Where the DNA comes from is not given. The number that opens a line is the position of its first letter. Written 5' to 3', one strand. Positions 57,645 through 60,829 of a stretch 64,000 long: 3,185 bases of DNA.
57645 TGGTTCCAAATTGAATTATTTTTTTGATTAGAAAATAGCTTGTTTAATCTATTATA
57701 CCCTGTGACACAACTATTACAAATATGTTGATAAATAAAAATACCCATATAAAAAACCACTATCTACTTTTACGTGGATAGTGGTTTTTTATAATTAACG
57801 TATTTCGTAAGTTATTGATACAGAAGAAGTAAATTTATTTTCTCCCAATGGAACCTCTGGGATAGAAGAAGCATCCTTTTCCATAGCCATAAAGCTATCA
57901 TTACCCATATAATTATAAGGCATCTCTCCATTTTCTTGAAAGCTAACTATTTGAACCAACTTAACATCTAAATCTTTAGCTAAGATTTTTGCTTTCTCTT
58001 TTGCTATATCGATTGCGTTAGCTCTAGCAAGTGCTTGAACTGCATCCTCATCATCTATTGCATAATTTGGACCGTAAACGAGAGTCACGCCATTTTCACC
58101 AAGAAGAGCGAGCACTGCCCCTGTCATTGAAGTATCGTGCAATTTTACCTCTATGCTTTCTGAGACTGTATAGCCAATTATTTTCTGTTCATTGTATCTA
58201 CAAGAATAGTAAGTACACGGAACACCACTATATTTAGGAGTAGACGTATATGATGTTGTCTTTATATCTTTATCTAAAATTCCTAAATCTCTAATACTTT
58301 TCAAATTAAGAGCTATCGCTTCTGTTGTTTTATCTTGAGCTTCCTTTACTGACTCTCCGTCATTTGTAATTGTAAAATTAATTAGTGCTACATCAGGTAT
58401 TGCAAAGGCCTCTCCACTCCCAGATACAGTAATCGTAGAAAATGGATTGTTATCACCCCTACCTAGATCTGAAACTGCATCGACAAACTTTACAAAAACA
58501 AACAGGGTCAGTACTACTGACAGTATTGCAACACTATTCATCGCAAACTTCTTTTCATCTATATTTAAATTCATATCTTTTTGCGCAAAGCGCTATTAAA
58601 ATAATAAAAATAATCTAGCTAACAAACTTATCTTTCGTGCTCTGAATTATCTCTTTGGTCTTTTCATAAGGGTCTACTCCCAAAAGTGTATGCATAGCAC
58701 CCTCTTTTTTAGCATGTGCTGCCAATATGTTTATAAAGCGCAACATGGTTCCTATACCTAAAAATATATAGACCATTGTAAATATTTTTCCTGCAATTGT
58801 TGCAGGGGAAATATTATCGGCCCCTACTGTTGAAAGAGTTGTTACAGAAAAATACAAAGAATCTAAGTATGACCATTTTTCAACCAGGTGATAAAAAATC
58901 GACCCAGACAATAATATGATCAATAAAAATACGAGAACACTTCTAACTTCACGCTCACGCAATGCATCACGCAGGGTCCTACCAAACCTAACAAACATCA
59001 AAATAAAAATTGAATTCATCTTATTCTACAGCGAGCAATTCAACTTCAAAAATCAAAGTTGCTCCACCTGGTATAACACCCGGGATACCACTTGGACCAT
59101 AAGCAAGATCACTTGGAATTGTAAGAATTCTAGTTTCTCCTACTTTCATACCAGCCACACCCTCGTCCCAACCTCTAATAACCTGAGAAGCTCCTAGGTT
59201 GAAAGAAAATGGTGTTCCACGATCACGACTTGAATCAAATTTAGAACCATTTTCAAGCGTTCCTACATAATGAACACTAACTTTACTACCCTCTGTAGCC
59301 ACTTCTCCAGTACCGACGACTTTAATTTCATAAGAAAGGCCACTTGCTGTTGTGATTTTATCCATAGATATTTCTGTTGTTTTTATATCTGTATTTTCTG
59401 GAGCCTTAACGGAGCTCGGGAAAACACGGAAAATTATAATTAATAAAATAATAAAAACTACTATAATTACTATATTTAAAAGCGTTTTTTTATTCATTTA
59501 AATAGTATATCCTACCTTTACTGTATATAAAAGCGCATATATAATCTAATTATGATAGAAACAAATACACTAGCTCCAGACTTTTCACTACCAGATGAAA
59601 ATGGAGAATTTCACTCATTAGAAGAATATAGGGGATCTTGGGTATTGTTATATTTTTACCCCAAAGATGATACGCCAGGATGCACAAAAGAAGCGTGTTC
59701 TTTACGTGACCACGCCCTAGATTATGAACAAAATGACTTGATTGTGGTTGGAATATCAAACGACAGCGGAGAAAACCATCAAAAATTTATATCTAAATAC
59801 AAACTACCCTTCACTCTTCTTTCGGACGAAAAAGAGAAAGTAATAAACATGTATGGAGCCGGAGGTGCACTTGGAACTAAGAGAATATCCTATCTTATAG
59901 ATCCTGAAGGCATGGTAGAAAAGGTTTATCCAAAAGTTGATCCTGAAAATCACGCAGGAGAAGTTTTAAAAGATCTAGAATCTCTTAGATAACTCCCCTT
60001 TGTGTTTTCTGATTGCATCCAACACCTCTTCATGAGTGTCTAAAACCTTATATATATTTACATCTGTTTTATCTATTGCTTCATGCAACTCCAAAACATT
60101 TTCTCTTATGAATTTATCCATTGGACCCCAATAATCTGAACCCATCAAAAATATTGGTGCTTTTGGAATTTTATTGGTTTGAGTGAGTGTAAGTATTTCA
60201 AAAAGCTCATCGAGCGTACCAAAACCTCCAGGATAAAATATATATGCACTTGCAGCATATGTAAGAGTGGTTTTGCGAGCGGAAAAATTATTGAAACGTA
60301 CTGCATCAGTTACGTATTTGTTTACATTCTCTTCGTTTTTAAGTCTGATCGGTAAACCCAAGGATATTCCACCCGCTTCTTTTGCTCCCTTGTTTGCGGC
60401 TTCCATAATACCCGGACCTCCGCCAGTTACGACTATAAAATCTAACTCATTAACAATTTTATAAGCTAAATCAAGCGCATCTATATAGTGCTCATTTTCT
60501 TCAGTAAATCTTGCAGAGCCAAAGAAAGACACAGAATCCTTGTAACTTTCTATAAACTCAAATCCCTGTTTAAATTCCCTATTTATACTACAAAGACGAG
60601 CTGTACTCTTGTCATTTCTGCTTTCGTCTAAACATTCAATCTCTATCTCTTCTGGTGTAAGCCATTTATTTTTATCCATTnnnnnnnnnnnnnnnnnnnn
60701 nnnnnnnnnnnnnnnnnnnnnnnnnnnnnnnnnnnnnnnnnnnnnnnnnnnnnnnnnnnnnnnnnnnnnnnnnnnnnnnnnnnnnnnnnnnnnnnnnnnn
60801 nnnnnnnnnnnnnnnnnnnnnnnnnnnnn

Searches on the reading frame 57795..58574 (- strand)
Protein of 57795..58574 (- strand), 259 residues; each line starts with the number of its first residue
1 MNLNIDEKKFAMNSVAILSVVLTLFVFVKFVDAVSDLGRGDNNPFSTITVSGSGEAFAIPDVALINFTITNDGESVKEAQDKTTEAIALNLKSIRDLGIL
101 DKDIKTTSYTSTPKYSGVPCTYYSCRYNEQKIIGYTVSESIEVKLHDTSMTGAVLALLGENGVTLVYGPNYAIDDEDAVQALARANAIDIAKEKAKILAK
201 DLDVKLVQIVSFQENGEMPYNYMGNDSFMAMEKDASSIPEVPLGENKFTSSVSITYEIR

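Call 54: search_protein_families(library=pfam, proteins=[window:57795-58574:-], max_evalue=0.0001)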
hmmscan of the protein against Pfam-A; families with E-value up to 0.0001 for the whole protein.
window:57795-58574:- (259 aa): 1 family
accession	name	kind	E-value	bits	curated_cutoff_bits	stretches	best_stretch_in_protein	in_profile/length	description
PF04402.19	SIMPL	-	1.2e-40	140.4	25.2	1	48-256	1-205/205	Protein of unknown function (DUF541)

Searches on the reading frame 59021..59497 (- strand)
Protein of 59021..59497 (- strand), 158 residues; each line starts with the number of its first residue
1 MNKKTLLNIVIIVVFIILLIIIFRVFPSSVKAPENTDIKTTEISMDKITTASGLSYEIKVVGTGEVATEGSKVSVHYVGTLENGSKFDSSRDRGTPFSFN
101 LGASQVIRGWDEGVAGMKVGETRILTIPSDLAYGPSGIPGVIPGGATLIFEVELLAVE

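Call 54: search_protein_families(library=pfam, proteins=[window:59021-59497:-], max_evalue=0.0001)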
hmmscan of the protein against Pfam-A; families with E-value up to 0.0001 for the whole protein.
window:59021-59497:- (158 aa): 1 family
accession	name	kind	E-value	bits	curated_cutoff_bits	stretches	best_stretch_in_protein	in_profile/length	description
PF00254.34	FKBP_C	-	4.7e-36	123.4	21.1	1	67-155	5-94/94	FKBP-type peptidyl-prolyl cis-trans isomerase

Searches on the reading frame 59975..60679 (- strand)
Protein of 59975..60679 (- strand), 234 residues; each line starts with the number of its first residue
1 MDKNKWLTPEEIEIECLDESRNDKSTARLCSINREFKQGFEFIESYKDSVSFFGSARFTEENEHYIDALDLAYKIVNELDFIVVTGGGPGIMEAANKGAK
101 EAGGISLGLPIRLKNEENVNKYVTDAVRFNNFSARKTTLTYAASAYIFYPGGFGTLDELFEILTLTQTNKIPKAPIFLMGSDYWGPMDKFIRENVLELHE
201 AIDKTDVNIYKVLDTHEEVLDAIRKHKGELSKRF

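Call 54: search_protein_families(library=pfam, proteins=[window:59975-60679:-], max_evalue=0.0001)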
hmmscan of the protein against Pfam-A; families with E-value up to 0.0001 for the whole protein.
window:59975-60679:- (234 aa): 2 families
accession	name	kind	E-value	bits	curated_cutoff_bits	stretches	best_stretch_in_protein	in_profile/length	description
PF03641.19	Lysine_decarbox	-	2.2e-30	106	27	1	92-222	1-130/131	Possible lysine decarboxylase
PF18306.6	LDcluster4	-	3.1e-14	53.3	26.3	1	50-160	4-111/151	SLOG cluster4 family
